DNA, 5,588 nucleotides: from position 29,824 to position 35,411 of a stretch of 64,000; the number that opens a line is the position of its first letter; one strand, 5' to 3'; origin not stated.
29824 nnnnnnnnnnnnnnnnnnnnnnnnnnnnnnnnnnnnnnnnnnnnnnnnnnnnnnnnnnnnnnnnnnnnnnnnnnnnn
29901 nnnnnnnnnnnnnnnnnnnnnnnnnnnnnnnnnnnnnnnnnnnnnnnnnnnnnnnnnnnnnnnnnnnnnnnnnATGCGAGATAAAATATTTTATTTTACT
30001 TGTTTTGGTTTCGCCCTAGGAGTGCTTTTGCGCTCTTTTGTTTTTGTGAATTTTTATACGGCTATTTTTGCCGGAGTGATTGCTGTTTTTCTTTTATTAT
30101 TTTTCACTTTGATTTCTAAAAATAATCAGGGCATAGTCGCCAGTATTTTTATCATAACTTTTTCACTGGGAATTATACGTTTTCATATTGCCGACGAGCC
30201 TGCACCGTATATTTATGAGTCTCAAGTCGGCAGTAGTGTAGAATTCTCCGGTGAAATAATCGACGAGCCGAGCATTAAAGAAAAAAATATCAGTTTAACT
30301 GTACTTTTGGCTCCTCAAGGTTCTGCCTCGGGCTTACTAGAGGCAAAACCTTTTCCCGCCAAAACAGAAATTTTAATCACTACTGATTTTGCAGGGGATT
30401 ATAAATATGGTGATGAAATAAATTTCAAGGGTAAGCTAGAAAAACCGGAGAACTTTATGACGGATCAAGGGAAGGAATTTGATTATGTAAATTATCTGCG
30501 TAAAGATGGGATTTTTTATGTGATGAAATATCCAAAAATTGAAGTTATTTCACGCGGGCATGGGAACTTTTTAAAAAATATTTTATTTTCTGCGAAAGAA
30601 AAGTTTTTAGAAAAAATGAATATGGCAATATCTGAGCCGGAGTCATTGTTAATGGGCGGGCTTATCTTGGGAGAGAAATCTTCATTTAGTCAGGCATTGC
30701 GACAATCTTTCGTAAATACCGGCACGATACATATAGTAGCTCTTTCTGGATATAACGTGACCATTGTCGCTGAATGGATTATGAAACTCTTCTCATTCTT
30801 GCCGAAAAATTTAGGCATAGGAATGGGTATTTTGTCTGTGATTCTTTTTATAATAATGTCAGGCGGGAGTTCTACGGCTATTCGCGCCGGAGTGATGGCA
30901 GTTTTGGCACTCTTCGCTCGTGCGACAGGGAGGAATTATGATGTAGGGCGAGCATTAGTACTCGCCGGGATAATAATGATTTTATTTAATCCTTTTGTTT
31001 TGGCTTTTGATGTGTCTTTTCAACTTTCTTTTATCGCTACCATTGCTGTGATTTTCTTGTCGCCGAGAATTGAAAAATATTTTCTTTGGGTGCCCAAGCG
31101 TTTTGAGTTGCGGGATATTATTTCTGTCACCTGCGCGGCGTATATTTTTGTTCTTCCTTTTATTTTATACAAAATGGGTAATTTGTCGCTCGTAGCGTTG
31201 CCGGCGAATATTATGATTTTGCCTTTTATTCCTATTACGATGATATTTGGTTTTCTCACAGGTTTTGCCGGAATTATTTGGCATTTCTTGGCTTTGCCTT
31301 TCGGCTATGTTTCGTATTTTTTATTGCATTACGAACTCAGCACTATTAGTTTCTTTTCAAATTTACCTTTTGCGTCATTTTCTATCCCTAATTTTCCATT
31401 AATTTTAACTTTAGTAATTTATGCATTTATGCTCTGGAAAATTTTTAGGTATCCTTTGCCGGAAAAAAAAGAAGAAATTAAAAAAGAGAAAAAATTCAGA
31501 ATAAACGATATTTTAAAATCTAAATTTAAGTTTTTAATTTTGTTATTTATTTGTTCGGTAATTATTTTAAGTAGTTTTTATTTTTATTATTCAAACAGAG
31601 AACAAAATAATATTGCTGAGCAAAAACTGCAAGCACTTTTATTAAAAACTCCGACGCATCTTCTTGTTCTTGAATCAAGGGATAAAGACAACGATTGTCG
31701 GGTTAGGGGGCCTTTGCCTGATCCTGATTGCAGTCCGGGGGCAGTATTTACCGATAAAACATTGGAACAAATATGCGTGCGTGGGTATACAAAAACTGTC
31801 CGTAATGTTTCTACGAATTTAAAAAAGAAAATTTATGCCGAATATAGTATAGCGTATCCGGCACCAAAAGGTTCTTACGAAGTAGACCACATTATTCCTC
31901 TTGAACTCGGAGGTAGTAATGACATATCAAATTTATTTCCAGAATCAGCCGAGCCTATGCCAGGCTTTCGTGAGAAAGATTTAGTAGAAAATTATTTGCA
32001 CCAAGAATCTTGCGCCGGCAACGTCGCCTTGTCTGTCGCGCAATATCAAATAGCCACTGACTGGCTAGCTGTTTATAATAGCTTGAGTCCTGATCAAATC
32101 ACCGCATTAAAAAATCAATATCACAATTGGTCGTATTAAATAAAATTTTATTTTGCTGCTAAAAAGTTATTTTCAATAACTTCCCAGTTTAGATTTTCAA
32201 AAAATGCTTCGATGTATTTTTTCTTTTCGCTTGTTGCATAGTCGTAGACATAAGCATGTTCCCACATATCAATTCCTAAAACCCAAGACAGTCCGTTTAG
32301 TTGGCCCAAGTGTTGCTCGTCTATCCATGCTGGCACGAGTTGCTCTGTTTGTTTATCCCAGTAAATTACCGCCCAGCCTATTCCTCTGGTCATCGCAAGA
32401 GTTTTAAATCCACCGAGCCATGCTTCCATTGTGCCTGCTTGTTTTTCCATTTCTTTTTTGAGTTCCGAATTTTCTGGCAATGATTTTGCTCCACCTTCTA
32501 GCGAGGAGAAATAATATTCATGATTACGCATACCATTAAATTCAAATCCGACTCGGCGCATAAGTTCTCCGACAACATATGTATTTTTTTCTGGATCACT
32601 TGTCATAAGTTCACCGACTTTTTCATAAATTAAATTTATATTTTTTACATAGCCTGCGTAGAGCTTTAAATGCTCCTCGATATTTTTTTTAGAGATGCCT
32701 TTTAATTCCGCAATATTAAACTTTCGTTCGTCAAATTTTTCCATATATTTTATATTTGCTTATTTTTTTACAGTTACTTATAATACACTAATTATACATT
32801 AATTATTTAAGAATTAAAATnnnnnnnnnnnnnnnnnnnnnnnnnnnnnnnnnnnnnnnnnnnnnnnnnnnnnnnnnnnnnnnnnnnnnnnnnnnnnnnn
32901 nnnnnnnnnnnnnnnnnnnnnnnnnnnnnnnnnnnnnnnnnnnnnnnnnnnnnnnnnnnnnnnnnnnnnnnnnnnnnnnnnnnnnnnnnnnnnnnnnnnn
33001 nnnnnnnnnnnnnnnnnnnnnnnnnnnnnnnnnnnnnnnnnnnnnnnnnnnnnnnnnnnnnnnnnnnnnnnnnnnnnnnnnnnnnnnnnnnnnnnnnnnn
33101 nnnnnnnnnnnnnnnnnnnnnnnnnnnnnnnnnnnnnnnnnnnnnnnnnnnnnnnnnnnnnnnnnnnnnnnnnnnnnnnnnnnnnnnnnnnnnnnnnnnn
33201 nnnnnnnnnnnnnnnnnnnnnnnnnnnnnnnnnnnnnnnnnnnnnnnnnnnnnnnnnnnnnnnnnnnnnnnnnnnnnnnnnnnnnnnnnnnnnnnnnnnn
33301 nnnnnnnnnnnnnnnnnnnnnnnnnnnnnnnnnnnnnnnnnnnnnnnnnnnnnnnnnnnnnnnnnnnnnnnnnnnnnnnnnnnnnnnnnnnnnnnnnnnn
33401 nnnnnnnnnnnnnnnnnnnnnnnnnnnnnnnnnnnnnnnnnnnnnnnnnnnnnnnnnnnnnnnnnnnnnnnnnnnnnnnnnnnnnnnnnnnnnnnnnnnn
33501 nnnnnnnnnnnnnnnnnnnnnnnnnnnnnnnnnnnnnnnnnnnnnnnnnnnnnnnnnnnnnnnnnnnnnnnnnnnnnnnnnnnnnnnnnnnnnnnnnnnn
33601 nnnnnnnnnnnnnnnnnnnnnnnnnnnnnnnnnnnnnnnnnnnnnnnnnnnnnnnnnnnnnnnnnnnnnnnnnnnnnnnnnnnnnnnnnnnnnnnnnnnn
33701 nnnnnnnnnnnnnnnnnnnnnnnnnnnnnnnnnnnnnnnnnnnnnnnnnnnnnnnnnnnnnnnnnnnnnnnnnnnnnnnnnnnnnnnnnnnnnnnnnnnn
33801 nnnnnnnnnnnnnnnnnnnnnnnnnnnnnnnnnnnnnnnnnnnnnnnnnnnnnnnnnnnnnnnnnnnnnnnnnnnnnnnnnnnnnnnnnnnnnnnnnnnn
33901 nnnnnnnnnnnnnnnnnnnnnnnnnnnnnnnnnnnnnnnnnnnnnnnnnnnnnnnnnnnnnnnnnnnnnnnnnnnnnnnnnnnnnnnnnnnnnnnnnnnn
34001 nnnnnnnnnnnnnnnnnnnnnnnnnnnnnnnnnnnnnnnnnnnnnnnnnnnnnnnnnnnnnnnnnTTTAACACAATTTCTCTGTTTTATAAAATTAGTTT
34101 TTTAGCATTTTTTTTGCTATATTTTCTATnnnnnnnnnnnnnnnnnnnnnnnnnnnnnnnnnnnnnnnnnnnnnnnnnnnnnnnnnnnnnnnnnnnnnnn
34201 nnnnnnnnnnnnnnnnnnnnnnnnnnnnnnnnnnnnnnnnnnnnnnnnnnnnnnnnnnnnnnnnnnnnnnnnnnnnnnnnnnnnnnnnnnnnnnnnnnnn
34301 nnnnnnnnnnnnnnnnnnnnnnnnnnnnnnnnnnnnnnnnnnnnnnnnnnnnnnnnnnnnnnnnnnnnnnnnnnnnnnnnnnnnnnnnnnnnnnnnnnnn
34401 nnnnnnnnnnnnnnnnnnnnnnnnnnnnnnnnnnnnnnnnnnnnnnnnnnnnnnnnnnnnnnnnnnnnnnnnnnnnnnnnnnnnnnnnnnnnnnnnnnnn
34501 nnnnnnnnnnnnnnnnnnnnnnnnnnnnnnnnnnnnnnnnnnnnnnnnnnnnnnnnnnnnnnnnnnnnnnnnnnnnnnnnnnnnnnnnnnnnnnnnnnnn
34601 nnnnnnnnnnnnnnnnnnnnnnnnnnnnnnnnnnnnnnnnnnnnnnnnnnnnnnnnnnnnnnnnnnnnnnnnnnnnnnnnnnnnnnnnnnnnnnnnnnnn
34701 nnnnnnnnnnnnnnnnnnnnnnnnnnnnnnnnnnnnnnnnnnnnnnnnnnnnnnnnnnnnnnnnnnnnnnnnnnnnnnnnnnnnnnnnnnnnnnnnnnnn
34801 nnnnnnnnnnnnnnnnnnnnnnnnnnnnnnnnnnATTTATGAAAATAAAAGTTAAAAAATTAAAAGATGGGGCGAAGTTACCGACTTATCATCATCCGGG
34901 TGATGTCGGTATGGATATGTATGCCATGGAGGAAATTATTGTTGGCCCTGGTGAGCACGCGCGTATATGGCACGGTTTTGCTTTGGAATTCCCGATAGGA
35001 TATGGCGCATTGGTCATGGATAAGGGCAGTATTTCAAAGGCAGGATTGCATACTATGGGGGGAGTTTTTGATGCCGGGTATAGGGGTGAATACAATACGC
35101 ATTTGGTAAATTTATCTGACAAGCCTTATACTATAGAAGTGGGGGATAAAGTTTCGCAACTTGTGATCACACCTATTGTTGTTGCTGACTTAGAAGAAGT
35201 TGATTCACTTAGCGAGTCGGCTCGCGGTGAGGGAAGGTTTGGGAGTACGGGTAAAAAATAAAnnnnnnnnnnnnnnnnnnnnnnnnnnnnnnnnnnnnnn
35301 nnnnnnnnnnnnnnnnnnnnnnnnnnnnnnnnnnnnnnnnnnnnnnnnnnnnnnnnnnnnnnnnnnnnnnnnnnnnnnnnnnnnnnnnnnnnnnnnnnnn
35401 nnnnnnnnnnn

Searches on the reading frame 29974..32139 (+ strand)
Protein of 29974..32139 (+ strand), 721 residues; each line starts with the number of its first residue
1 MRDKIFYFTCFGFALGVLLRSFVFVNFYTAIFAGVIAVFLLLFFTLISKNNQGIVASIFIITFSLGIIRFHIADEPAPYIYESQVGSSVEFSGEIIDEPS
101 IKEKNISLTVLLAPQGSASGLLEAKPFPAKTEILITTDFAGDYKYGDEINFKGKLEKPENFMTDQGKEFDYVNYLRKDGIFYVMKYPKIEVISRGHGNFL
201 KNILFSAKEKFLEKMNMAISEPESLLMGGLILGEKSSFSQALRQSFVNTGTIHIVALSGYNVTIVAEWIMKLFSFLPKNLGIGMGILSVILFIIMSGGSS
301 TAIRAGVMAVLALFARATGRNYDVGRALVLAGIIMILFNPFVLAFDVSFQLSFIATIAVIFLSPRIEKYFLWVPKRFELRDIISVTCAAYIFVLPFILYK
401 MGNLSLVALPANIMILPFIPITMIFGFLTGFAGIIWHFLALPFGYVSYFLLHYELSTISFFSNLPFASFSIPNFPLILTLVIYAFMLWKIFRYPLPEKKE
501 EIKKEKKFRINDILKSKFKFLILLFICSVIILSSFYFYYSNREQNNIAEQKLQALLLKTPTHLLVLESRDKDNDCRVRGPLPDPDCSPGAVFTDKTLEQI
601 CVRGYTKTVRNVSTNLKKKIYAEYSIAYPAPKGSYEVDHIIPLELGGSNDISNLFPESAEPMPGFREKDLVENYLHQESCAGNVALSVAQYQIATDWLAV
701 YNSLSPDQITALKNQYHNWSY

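Call 10: search_protein_families(library=pfam, proteins=[window:29974-32139:+], max_evalue=0.001)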
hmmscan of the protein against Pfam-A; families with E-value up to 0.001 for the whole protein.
window:29974-32139:+ (721 aa): 2 families
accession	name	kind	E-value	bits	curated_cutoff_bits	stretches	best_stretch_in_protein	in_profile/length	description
PF03772.21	Competence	-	2.6e-49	168.4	23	1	230-491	1-265/270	Competence protein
PF13567.11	DUF4131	-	1.4e-15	57.8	31.6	1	28-191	6-164/165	Domain of unknown function (DUF4131)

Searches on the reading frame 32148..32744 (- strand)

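Call 10: search_protein_families(library=pfam, proteins=[window:32148-32744:-], max_evalue=0.001)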
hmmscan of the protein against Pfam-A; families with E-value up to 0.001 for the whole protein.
window:32148-32744:- (198 aa): 2 families
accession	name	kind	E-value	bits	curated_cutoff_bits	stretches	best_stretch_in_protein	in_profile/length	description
PF02777.23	Sod_Fe_C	-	1.5e-19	70.3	20.9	1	92-192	2-101/102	Iron/manganese superoxide dismutases, C-terminal domain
PF00081.27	Sod_Fe_N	-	0.00012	22.9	27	1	17-82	18-81/82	Iron/manganese superoxide dismutases, alpha-hairpin domain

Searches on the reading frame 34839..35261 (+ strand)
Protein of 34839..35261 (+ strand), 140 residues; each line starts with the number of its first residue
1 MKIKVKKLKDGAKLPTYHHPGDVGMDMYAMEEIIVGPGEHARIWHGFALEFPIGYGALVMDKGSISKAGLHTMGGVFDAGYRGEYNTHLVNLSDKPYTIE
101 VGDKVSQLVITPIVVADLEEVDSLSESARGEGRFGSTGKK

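Call 11: search_protein_families(library=pfam, proteins=[window:34839-35261:+], max_evalue=0.001)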
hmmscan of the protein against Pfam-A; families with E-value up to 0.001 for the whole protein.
window:34839-35261:+ (140 aa): 2 families
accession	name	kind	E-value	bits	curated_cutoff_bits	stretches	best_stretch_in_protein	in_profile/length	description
PF00692.24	dUTPase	-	1e-22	80.7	22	1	12-138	3-129/129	dUTPase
PF22769.1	DCD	-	2.3e-05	25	27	1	48-110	86-150/153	dCTP deaminase-like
